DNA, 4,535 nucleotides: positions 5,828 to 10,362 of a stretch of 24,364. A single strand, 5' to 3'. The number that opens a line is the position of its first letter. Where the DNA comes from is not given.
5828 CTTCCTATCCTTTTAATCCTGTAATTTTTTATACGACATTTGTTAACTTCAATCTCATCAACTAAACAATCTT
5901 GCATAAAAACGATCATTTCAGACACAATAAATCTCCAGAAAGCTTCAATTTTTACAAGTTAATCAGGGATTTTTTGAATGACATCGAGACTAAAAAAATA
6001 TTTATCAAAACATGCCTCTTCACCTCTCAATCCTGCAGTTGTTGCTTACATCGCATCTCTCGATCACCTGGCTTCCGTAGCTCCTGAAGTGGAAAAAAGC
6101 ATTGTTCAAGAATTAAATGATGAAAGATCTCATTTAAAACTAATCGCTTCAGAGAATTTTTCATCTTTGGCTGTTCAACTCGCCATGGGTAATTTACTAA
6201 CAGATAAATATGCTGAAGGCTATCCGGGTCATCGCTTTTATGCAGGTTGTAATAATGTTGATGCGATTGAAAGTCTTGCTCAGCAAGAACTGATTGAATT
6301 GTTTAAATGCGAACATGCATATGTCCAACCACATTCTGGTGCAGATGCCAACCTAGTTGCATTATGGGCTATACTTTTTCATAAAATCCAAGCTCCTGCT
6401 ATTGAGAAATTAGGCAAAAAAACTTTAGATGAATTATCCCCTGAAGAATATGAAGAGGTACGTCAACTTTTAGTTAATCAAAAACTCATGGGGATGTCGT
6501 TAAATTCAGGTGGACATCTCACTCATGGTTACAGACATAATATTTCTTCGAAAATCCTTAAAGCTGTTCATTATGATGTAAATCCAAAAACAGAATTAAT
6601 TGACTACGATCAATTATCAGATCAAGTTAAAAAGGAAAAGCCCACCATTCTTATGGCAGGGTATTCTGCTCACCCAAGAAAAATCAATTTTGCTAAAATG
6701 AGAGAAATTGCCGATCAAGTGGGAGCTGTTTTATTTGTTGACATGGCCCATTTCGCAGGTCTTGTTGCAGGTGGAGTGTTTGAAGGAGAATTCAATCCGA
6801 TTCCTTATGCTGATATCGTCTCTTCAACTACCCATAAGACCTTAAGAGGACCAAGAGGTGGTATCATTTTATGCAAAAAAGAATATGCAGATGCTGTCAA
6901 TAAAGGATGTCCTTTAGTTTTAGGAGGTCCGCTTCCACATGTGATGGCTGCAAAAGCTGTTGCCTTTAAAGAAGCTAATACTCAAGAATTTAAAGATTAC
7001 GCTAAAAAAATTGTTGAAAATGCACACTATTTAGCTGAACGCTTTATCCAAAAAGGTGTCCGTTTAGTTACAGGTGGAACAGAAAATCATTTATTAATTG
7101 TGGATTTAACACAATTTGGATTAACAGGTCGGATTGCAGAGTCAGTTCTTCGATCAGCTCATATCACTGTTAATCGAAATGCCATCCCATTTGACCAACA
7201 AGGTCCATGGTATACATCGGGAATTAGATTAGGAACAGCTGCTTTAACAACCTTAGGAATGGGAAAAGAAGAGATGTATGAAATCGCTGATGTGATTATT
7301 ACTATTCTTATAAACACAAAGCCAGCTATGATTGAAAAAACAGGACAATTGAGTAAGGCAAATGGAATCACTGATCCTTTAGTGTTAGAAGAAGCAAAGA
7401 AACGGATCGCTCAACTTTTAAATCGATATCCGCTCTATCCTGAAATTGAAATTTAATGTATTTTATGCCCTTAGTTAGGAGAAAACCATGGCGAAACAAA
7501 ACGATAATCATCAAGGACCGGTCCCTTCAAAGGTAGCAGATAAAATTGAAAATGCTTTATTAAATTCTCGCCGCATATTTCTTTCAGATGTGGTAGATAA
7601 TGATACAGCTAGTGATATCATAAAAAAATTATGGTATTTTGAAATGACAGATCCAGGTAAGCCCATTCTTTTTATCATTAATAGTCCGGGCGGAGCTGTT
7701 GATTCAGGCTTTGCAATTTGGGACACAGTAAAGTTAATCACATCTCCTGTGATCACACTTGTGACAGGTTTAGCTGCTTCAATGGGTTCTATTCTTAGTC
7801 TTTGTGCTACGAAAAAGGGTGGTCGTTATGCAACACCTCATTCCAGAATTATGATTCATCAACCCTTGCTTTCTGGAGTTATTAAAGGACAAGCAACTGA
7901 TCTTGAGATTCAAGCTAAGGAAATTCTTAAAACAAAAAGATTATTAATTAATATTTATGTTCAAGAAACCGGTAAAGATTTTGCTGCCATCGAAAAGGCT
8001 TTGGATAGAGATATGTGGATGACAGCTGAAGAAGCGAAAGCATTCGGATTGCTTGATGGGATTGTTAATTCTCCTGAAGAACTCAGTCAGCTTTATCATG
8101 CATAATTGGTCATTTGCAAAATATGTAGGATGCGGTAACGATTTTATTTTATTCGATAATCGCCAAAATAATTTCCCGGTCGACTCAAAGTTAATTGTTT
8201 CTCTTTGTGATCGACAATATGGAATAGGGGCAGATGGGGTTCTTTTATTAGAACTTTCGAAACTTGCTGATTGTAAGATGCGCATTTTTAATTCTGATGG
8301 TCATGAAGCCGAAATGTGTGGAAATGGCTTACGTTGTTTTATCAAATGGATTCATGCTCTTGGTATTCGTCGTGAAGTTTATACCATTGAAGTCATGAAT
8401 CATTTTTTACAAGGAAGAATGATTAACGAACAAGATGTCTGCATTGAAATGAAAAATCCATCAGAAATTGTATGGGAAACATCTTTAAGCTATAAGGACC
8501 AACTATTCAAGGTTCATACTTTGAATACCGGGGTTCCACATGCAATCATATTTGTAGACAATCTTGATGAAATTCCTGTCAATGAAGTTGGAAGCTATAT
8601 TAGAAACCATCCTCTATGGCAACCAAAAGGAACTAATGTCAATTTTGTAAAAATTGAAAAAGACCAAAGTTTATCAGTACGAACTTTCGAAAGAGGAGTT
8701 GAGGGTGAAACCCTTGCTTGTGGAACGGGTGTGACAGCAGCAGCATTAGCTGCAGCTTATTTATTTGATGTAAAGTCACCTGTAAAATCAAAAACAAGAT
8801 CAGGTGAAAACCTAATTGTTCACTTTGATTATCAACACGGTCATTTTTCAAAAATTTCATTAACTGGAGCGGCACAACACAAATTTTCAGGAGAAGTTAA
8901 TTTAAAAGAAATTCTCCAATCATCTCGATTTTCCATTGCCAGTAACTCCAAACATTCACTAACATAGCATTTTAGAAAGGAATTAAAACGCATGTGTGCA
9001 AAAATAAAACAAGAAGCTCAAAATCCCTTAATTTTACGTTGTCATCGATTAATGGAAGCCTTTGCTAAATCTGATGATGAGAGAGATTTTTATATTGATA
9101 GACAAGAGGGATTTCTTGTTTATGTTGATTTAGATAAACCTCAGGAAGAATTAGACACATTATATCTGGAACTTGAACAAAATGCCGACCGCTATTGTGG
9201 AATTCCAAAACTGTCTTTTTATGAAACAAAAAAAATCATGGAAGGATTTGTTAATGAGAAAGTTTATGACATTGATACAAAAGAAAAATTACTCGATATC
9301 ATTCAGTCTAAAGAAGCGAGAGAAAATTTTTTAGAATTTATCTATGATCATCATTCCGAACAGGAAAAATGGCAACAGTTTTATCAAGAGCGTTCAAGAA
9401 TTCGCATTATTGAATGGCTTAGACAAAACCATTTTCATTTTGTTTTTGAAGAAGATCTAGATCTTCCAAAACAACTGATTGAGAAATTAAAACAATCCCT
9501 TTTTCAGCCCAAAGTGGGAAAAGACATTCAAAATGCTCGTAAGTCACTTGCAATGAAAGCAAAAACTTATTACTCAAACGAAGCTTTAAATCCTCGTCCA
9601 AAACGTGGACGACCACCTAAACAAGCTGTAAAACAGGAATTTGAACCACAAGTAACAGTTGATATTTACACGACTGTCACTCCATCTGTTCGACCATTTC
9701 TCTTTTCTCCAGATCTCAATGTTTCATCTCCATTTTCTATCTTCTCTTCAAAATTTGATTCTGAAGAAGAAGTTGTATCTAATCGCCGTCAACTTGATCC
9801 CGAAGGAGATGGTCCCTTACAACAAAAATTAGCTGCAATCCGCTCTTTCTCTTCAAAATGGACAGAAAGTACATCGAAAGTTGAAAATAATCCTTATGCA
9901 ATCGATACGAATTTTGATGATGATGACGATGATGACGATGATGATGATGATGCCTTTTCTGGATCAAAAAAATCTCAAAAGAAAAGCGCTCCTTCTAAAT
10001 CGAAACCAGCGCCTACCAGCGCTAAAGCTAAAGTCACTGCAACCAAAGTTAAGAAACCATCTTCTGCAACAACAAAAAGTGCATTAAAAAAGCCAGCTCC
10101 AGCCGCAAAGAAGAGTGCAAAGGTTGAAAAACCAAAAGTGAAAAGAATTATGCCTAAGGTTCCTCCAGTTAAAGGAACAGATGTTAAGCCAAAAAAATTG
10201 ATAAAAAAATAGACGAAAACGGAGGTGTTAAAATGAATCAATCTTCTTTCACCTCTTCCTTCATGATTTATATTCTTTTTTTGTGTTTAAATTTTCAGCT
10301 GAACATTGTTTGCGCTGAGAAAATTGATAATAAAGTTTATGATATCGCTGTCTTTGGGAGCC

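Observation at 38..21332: Accessory genes are bracketed by several families of long palindromic elements that often start at stop codons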

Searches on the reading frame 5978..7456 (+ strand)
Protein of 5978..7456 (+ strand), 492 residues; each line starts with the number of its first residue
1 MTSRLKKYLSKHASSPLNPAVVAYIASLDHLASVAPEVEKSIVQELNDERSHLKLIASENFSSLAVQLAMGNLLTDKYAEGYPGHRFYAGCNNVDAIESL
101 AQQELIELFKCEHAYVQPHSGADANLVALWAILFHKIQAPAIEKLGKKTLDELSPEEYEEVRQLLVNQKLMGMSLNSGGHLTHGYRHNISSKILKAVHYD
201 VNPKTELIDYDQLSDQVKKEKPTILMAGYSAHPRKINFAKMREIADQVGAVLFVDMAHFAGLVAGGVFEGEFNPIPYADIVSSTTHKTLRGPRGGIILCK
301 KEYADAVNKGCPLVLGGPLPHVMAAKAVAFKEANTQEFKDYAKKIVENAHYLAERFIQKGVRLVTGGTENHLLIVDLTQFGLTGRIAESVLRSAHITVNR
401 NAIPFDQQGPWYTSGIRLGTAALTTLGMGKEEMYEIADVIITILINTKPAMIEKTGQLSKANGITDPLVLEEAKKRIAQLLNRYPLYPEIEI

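Call 9: search_protein_families(library=pfam, proteins=[window:5978-7456:+])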
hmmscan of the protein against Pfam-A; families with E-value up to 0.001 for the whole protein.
window:5978-7456:+ (492 aa): 4 families
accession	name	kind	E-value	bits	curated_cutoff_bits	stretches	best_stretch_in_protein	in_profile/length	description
PF00464.25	SHMT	-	4.3e-125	417.9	27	2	166-440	109-399/399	Serine hydroxymethyltransferase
PF00155.27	Aminotran_1_2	-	3.8e-07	30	19.7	1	198-365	117-299/361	Aminotransferase class I and II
PF01041.23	DegT_DnrJ_EryC1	-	0.00064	19.5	19.8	0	194-300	86-187/360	DegT/DnrJ/EryC1/StrS aminotransferase family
PF01212.27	Beta_elim_lyase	-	0.0007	19.4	27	0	237-366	150-240/288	Beta-eliminating lyase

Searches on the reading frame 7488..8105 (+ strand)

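Call 9: search_protein_families(library=pfam, proteins=[window:7488-8105:+])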
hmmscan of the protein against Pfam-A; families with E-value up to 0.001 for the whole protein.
window:7488-8105:+ (205 aa): 2 families
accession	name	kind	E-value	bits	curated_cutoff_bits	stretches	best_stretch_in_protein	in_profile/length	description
PF00574.28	CLP_protease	-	4.6e-63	212.8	20.2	1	17-194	6-180/182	Clp protease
PF25145.1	NfeD1b_N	-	1.5e-05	25.1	40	1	58-108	32-82/189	NfeD1b, N-terminal domain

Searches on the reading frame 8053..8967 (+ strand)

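Call 9: search_protein_families(library=pfam, proteins=[window:8053-8967:+])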
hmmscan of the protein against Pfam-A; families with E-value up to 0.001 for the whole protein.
window:8053-8967:+ (304 aa): 1 family
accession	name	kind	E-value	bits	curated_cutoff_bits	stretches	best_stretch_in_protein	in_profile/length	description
PF01678.24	DAP_epimerase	-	1.9e-42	144.6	34.7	2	21-114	1-95/121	Diaminopimelate epimerase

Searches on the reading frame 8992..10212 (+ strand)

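Call 9: search_protein_families(library=pfam, proteins=[window:8992-10212:+])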
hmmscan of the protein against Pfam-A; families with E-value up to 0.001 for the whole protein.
window:8992-10212:+ (406 aa): 1 family
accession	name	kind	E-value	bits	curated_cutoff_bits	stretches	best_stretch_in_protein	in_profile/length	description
PF03682.18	UPF0158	-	1.2e-83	279.3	21.1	1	10-166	1-157/157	Uncharacterised protein family (UPF0158)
